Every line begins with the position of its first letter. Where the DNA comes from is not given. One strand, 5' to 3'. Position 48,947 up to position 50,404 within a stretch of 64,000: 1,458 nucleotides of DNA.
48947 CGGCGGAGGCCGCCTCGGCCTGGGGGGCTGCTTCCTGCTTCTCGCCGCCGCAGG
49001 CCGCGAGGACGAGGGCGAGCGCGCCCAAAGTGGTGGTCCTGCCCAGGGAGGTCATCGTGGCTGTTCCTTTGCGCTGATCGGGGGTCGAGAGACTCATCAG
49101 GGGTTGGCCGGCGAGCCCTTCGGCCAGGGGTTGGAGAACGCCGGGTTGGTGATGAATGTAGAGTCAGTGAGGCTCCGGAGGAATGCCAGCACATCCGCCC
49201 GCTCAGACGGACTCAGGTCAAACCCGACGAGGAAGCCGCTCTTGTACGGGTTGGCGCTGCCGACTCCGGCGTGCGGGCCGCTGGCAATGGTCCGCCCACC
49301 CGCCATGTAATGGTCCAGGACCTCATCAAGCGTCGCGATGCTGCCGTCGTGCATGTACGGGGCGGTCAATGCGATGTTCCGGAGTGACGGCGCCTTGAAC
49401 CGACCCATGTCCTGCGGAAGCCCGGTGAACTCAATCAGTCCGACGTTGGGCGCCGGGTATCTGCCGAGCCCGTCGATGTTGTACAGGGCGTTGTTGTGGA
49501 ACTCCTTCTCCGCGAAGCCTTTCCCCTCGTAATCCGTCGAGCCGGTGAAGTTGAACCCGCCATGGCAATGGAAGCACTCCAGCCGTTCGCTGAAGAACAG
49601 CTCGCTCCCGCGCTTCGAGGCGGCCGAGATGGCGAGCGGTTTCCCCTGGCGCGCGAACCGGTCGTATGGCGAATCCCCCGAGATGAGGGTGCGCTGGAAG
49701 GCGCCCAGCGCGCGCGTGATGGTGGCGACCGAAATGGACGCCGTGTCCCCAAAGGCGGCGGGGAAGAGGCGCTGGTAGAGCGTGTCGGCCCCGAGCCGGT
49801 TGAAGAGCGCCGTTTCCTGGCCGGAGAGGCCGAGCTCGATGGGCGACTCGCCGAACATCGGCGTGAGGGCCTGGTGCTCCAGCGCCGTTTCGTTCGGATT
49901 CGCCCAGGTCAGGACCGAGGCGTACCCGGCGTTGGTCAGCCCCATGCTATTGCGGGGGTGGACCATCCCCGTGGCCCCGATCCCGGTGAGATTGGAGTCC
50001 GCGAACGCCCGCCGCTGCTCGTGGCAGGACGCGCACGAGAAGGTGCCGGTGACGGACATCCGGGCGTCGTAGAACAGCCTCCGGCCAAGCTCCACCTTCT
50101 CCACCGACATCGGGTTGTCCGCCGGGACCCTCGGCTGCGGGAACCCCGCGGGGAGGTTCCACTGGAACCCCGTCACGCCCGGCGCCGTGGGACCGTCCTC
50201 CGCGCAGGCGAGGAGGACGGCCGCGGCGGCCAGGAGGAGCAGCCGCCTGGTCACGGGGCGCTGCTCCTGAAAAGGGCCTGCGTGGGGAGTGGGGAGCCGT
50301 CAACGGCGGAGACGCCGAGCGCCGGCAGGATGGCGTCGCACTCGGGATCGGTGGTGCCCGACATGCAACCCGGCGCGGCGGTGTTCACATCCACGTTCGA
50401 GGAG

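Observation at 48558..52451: Stand-alone MbnP/MbnH-type 'metallo-mystery pair' extended by a cytochrome c lipoprotein, a Cys/His/Met-rich peptide and a small OMP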

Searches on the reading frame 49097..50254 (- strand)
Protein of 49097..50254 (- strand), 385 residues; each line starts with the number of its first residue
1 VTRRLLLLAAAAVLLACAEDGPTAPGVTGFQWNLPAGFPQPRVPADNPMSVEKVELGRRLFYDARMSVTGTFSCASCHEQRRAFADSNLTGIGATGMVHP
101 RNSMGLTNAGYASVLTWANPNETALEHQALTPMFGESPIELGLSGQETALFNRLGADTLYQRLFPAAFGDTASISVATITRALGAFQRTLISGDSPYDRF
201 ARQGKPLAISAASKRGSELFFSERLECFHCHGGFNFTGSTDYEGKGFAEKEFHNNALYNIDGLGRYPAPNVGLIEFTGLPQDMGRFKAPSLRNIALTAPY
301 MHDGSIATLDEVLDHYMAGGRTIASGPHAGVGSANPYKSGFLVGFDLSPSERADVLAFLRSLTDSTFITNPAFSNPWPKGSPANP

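Call 3: search_protein_families(library=pfam, proteins=[window:49097-50254:-], max_evalue=0.01)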
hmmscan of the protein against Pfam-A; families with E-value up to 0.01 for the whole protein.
window:49097-50254:- (385 aa): 4 families
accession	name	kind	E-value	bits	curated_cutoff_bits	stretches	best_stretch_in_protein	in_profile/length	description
PF03150.19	CCP_MauG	-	2.6e-43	148.6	25.6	1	52-203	2-146/149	Di-haem cytochrome c peroxidase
PF21419.2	RoxA-like_Cyt-c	-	6.4e-06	26.1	26.7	1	286-314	2-30/39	RoxA-like, cytochrome c-like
PF00034.26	Cytochrom_C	-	9.5e-06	27.3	21.3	1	214-362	2-89/90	Cytochrome c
PF15457.11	HopW1-1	-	0.0088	15.8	27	0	166-220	48-102/321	Type III T3SS secreted effector HopW1-1/HopPmaA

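Call 4: search_protein_families(library=ncbifam, proteins=[window:49097-50254:-], max_evalue=0.01)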
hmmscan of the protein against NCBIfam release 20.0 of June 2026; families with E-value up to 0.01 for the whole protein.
window:49097-50254:- (385 aa): 8 families
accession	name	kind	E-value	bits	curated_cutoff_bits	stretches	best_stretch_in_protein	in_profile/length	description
TIGR04039.1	MXAN_0977_Heme2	hypoth_equivalog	5.9e-144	479.2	362.85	1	43-377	1-336/336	MbnH family di-heme enzyme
TIGR03791.1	TTQ_mauG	equivalog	8.7e-49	166.3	443.85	1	50-364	2-280/291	tryptophan tryptophylquinone biosynthesis enzyme MauG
TIGR03981.2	SAM_quin_mod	hypoth_equivalog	3.4e-21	75.6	340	2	170-317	223-359/411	His-Xaa-Ser system-associated MauG-like protein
NF052341.1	hydrazine_gamma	equivalog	4e-10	39.2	625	2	183-315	172-310/339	hydrazine synthase subunit gamma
NF052342.1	hydrazine_BC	exception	2.6e-07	29.2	1250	0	47-83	412-448/690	hydrazine synthase subunit beta-gamma fusion subunit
NF040606.1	CytoC_perox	subfamily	1e-06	28.2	150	1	284-314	424-454/524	di-heme-cytochrome C peroxidase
TIGR04484.1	thiosulf_SoxA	equivalog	0.00034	20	110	1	42-81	96-133/212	sulfur oxidation c-type cytochrome SoxA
NF051462.1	RoxC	equivalog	0.0016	16.7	900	1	285-314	652-681/812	putative rubber dioxygenase RoxC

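Call 44: search_solved_structures(query=window:49097-50254:-, max_evalue=1e-10, show_alignments=1)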
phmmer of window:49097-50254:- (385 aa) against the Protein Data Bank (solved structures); distinct sequences matched with E-value up to 1e-10: 27.
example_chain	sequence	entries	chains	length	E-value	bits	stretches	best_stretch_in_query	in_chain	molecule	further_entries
6e1c_A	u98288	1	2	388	1.2e-118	399.9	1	6-379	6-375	Di-heme enzyme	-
9qdt_A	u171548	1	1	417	1.1e-31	113.6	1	39-313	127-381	Probable cytochrome c peroxidase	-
3o5c_A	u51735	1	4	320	2.1e-31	112.7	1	50-314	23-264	Cytochrome c551 peroxidase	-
4aao_A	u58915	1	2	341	2.4e-31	112.6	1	40-312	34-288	CYTOCHROME C551 PEROXIDASE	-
4aal_A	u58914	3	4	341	4.4e-31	111.7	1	40-312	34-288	CYTOCHROME C551 PEROXIDASE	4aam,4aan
3hq9_A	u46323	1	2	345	1.8e-30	109.6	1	33-313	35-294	Cytochrome c551 peroxidase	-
6qkn_A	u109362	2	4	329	5.7e-30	108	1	47-313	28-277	Cytochrome-c peroxidase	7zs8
6fu3_A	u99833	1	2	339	6.3e-30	107.9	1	47-313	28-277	Protein CcpR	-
3hq8_A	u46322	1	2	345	1.1e-29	107.1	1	33-313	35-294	Cytochrome c551 peroxidase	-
3hq6_A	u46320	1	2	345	1.6e-29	106.5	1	33-313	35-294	Cytochrome c551 peroxidase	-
2c1u_A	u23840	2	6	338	7.9e-29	104.3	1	44-313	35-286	DI-HAEM CYTOCHROME C PEROXIDASE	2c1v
3hq7_A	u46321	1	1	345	1.6e-28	103.3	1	33-313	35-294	Cytochrome c551 peroxidase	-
1zzh_A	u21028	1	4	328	1.1e-25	94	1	40-314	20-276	cytochrome c peroxidase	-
1iqc_A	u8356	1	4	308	2.5e-25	92.7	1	41-314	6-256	di-heme peroxidase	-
1eb7_A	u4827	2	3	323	1.9e-24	89.9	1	47-312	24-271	CYTOCHROME C551 PEROXIDASE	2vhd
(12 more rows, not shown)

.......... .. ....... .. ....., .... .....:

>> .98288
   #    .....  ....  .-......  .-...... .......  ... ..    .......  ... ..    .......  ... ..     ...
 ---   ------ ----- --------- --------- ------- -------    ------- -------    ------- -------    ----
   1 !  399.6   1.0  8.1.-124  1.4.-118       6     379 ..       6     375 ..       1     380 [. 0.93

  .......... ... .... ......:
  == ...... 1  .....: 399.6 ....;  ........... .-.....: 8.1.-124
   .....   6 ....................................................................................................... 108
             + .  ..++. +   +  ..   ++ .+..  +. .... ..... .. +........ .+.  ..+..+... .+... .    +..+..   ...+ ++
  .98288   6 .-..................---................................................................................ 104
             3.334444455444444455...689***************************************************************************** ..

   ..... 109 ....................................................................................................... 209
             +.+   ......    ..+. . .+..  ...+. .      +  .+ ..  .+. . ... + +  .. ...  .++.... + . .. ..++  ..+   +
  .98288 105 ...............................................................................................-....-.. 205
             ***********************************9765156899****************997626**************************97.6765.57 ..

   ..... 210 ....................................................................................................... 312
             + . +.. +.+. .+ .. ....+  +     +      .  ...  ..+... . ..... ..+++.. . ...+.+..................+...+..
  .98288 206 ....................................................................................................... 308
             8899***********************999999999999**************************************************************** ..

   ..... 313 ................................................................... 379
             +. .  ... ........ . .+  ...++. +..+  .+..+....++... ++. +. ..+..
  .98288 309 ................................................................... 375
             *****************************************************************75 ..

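Call 73: list_cluster_members(proteins=[P0001, P0004, window:49097-50254:-, window:48558-49055:-, window:51891-52451:-])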
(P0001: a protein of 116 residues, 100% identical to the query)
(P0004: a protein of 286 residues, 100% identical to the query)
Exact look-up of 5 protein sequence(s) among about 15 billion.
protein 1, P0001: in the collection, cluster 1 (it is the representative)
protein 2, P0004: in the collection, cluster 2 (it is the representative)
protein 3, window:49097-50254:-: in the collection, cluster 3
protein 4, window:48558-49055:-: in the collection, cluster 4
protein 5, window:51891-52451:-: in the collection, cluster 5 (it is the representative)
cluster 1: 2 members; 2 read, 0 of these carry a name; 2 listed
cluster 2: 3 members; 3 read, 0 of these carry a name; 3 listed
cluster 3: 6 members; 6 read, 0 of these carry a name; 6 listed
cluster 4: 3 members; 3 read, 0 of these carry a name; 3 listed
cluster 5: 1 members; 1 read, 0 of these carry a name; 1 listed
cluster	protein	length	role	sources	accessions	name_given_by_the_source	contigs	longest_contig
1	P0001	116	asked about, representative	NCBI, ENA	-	-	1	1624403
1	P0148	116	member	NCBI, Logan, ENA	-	-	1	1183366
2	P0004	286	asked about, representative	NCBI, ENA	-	-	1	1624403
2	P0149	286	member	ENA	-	-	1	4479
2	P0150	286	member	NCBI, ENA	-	-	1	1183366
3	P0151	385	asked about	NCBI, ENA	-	-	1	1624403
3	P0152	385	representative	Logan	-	-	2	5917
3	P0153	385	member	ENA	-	-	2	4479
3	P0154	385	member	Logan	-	-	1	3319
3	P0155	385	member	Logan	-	-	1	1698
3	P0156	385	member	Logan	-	-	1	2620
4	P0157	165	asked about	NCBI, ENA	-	-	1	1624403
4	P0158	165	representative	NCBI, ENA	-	-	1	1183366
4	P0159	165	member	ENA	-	-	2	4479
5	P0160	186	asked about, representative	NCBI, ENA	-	-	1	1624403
